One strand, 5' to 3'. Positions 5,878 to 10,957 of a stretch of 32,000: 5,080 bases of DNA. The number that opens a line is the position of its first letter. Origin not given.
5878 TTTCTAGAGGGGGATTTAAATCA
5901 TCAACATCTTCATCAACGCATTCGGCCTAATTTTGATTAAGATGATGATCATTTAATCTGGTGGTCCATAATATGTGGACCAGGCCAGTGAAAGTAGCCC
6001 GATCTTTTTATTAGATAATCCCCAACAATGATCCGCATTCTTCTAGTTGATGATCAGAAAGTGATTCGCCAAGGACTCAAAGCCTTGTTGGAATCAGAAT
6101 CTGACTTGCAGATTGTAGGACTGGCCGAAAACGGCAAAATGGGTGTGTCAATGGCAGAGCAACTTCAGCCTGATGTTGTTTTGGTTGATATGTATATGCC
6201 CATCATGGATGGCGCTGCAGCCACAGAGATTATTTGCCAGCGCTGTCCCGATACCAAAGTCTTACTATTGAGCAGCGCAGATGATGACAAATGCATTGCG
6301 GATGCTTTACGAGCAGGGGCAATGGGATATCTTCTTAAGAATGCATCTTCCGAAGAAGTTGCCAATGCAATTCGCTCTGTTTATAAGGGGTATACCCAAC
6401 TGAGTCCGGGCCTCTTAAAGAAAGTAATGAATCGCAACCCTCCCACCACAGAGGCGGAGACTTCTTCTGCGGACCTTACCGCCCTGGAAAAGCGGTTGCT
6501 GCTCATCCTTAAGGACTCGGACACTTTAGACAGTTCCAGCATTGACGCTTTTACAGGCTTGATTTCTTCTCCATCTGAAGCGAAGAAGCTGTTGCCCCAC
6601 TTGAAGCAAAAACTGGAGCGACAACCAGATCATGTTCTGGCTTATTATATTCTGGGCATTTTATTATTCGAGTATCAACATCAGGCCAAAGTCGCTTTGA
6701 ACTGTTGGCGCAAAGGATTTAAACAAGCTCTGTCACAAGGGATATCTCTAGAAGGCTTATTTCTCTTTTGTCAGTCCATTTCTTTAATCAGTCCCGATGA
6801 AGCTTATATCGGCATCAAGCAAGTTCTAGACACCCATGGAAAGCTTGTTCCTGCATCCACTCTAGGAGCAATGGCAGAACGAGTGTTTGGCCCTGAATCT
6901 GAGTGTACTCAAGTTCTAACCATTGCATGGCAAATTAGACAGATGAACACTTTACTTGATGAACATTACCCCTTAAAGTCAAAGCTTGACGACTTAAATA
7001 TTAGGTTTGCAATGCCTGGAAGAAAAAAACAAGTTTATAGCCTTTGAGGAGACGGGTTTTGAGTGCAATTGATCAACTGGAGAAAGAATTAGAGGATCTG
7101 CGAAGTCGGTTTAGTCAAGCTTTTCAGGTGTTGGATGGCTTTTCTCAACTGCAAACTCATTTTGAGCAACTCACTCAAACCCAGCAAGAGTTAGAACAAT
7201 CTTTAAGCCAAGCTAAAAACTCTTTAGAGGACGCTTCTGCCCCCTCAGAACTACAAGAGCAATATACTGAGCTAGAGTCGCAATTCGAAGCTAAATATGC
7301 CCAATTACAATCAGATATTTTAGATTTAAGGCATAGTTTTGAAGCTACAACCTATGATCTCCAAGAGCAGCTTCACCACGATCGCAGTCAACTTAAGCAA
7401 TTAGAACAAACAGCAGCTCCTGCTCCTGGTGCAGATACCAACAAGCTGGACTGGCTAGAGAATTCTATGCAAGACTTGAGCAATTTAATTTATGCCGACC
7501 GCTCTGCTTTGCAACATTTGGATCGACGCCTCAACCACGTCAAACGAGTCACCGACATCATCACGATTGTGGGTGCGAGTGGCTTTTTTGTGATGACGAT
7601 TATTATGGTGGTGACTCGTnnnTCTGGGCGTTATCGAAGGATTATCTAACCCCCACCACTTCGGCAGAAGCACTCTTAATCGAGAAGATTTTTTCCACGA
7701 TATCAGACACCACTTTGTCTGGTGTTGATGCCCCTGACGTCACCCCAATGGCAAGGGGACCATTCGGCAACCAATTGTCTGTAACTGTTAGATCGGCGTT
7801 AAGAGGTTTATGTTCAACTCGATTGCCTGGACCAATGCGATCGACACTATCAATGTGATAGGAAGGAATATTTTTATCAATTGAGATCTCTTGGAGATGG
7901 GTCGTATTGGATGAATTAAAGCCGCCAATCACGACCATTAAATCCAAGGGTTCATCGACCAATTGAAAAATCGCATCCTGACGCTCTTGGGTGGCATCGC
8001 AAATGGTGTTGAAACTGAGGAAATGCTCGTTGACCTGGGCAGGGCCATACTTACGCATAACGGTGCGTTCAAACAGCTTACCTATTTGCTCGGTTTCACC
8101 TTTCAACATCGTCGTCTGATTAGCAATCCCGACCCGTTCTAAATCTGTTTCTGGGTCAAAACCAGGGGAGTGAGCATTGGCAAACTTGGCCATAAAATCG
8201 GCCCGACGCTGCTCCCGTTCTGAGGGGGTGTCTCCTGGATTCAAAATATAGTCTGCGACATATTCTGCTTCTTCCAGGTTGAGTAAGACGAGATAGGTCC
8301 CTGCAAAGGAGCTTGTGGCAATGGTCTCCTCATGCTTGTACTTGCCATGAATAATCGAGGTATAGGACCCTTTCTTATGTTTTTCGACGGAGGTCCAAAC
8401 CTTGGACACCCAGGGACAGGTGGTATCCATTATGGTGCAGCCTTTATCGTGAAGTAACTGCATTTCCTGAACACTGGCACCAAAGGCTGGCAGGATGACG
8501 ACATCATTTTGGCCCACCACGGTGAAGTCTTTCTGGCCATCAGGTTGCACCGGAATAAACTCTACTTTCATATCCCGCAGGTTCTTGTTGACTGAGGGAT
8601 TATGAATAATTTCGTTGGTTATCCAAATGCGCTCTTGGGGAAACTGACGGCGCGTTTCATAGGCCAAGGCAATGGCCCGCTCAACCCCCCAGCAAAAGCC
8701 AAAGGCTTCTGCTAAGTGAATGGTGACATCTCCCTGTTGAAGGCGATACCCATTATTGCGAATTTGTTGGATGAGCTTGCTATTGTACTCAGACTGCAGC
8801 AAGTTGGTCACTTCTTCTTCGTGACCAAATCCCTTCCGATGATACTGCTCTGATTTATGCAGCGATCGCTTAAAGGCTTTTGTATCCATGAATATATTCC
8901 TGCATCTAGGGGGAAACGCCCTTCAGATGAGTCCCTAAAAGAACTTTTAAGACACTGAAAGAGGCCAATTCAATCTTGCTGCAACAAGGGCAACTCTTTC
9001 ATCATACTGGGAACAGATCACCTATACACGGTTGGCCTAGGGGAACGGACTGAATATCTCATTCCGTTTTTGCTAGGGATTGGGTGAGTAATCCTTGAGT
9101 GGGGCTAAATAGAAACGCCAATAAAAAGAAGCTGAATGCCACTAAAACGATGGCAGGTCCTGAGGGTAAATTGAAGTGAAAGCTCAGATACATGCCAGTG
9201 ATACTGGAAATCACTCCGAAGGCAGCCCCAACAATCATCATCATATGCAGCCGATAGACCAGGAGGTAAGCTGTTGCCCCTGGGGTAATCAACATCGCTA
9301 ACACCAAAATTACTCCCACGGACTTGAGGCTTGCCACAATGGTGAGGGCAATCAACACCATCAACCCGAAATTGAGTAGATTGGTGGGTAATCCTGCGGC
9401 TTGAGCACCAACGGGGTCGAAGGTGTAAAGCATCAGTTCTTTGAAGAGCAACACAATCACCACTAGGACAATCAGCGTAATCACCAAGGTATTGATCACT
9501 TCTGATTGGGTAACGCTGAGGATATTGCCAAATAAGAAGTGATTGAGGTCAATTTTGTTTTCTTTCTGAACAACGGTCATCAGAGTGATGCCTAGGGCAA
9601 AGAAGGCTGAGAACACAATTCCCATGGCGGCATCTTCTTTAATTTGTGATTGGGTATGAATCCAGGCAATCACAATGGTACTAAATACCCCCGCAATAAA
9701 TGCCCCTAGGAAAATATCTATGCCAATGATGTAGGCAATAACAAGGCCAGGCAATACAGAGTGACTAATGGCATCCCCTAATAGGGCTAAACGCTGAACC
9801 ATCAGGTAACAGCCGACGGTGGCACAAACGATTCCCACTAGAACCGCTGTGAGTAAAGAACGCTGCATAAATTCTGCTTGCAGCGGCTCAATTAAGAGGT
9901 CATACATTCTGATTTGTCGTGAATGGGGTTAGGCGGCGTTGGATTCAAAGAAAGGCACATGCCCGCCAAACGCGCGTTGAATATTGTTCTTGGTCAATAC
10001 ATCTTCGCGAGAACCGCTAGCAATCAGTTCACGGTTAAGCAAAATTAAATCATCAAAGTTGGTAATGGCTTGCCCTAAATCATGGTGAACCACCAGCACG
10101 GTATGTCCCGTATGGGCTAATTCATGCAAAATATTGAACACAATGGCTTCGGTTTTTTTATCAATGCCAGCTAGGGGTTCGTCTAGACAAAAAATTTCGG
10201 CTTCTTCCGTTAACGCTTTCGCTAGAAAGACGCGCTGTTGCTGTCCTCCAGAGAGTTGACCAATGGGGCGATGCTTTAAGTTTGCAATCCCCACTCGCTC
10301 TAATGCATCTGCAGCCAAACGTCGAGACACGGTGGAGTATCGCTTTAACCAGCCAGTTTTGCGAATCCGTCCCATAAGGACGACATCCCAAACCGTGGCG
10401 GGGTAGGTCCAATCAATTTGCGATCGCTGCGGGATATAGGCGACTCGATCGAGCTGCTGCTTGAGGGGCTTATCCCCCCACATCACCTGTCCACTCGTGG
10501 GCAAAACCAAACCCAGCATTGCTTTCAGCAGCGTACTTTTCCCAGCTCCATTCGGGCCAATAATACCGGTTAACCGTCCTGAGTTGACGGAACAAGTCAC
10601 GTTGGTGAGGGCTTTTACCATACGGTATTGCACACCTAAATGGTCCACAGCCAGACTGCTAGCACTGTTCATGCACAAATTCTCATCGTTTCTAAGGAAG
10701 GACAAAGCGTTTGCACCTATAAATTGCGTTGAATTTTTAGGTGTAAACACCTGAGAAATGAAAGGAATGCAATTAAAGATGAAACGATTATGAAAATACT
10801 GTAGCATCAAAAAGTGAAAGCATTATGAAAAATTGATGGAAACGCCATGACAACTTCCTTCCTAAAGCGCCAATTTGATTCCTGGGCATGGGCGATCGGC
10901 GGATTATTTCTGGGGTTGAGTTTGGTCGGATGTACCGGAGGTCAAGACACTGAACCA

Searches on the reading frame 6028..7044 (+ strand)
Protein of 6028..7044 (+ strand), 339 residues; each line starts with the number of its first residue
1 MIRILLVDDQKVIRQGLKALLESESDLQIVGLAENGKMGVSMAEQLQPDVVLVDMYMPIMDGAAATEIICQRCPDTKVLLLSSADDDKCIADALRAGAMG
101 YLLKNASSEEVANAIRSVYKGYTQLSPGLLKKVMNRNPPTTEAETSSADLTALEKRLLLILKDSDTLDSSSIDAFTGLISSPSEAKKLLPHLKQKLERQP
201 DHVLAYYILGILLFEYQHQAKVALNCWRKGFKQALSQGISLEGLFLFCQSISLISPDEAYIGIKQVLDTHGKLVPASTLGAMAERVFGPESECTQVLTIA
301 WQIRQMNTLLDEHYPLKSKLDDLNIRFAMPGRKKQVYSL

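Call 7: search_protein_families(library=pfam, proteins=[window:6028-7044:+], max_evalue=0.001)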
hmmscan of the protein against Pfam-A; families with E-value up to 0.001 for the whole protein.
window:6028-7044:+ (339 aa): 1 family
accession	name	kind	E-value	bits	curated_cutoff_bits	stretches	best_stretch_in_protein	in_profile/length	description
PF00072.30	Response_reg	-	3.8e-25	88.6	30.2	1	4-116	1-111/111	Response regulator receiver domain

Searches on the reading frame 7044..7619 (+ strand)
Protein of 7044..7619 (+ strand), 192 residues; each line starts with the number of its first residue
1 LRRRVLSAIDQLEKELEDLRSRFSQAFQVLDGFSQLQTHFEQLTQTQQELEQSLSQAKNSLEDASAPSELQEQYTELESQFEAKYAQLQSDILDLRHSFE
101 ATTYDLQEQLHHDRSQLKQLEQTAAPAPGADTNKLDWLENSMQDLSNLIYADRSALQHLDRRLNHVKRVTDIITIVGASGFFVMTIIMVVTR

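Call 7: search_protein_families(library=pfam, proteins=[window:7044-7619:+], max_evalue=0.001)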
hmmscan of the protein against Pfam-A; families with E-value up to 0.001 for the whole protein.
window:7044-7619:+ (192 aa): 1 family
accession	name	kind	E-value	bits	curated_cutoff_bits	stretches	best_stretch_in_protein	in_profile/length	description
PF04513.17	Baculo_PEP_C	-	0.00085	19.8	38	0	7-62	38-91/140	Baculovirus polyhedron envelope protein, PEP, C terminus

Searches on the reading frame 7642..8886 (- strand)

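Call 7: search_protein_families(library=pfam, proteins=[window:7642-8886:-], max_evalue=0.001)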
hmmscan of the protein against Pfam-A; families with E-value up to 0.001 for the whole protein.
window:7642-8886:- (414 aa): 1 family
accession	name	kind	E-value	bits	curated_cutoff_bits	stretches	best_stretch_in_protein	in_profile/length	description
PF02401.23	LYTB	-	6.7e-75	252.3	24.5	1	56-400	1-266/267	LytB protein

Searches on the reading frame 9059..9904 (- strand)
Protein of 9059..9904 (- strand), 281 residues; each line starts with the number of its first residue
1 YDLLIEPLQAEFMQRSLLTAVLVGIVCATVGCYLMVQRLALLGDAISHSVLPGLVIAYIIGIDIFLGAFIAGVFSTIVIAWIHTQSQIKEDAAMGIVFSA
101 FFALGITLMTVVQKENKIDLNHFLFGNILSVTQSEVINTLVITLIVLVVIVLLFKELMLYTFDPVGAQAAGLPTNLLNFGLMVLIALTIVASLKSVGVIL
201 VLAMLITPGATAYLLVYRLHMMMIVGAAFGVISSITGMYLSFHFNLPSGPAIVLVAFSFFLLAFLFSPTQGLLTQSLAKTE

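Call 7: search_protein_families(library=pfam, proteins=[window:9059-9904:-], max_evalue=0.001)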
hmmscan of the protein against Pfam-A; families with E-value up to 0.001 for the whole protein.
window:9059-9904:- (281 aa): 2 families
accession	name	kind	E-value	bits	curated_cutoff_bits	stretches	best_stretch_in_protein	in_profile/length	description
PF00950.22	ABC-3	-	2.4e-84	283.3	20.1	1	9-266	1-257/258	ABC 3 transport family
PF01032.23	FecCD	-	6.4e-08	32.4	26.5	1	53-263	86-308/311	FecCD transport family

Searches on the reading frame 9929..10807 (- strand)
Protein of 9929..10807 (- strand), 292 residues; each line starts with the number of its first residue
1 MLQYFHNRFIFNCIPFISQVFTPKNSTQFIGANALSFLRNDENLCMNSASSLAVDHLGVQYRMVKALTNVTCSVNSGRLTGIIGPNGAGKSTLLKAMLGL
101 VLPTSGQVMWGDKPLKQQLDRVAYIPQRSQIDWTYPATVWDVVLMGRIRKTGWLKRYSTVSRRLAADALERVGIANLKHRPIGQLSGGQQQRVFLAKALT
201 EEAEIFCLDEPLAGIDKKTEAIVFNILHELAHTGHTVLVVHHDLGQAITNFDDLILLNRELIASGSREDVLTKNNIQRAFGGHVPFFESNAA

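Call 7: search_protein_families(library=pfam, proteins=[window:9929-10807:-], max_evalue=0.001)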
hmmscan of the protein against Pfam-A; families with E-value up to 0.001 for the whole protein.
window:9929-10807:- (292 aa): 7 families
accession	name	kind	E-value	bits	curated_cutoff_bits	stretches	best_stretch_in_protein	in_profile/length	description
PF00005.33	ABC_tran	-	7.8e-31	107.9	25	1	67-213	1-137/137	ABC transporter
PF13304.12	AAA_21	-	7.8e-08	33.2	27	1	79-98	1-20/304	AAA domain, putative AbiEii toxin, Type IV TA system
PF02463.25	SMC_N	-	1.1e-06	28.7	40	0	75-97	21-44/220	RecF/RecN/SMC N terminal domain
PF13555.12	AAA_29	-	6.2e-06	26.3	27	1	73-105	18-50/61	P-loop containing region of AAA domain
PF13476.12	AAA_23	-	4.7e-05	24.6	27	1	77-97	19-39/201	AAA domain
PF13514.12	AAA_27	-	0.00057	20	22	0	75-100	24-49/206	AAA domain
PF25199.1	nSTAND_NTPase5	-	0.00065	20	34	0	62-130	23-95/145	Novel STAND NTPase 5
